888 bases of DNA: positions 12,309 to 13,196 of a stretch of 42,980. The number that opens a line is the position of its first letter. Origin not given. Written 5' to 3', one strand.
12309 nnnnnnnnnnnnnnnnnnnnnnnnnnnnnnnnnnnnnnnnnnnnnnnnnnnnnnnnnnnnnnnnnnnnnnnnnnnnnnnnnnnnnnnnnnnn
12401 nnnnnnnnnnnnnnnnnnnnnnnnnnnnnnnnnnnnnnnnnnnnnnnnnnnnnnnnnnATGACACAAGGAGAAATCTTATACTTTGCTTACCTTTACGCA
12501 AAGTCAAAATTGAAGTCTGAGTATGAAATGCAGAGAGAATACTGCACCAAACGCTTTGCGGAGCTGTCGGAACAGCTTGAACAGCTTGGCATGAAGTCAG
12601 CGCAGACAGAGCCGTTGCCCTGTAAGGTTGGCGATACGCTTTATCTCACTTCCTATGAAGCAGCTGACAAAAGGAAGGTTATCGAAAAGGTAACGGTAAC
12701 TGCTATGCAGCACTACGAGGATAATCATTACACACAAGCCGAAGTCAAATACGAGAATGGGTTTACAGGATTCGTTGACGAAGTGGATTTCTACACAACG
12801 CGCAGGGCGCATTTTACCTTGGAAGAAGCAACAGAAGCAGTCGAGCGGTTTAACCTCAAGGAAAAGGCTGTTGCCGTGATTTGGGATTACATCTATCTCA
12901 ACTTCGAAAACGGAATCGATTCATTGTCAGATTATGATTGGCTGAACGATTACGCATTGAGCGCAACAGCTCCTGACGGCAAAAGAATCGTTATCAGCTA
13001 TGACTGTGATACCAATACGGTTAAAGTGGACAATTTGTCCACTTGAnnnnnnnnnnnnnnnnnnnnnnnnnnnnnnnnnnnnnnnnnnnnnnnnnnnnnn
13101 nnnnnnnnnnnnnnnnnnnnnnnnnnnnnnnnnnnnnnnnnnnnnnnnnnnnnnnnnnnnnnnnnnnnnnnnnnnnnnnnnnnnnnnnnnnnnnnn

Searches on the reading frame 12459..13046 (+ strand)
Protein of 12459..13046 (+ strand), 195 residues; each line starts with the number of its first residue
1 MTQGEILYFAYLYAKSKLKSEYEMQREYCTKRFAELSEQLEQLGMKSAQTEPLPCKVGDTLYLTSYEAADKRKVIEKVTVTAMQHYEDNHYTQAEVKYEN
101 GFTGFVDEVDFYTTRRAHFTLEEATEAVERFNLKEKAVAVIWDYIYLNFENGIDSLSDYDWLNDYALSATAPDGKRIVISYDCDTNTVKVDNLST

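Call 7: search_protein_families(library=pfam, proteins=[window:12459-13046:+], max_evalue=0.01)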
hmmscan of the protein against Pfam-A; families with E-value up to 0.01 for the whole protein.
window:12459-13046:+ (195 aa): 0 families

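Call 70: find_homologous_proteins(query=window:12459-13046:+)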
Query window:12459-13046:+ (195 aa): 8 proteins with E <= 0.001 among 132 candidates.
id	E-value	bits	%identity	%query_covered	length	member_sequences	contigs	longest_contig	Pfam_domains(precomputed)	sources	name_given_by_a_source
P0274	1.7e-122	424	98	100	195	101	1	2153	-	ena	-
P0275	3.8e-95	335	77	100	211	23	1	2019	-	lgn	-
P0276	8.6e-70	252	61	100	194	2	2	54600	-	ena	-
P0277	6.1e-69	250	63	100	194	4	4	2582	-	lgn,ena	-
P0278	9.5e-68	246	62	100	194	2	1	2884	-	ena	-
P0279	2.2e-49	186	66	70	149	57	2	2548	-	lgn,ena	-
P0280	5.0e-49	185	66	67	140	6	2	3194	-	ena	-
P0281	7.3e-16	77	95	21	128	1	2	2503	-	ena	-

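Call 77: find_encoding_contigs(protein=P0276, flank=10000, max_places=2)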
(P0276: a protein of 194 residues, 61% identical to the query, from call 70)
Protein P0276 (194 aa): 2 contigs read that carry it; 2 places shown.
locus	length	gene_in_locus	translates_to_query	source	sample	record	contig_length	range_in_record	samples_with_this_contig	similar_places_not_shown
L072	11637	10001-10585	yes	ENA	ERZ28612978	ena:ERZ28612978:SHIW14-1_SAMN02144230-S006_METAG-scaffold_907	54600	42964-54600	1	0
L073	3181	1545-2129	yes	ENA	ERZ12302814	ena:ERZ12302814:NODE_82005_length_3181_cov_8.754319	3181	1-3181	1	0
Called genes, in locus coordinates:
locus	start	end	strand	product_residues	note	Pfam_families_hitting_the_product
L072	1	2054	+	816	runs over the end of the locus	PF19044:P-loop_TraG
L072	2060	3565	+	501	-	PF02368:Big_2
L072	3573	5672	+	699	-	PF01751:Toprim, PF13101:DUF3945 (faint), PF01131:Topoisom_bac, PF13342:Toprim_Crpt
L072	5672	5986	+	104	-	-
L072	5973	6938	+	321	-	PF13154:DUF3991, PF13155:Toprim_2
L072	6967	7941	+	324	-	PF13730:HTH_36 (weak)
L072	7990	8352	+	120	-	-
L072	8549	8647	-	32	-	-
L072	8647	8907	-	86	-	PF08998:Epsilon_antitox (weak)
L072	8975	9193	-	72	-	PF13443:HTH_26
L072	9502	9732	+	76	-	-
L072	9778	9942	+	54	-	-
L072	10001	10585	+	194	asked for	-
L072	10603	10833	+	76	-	-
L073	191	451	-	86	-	PF08998:Epsilon_antitox (weak)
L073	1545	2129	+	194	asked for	-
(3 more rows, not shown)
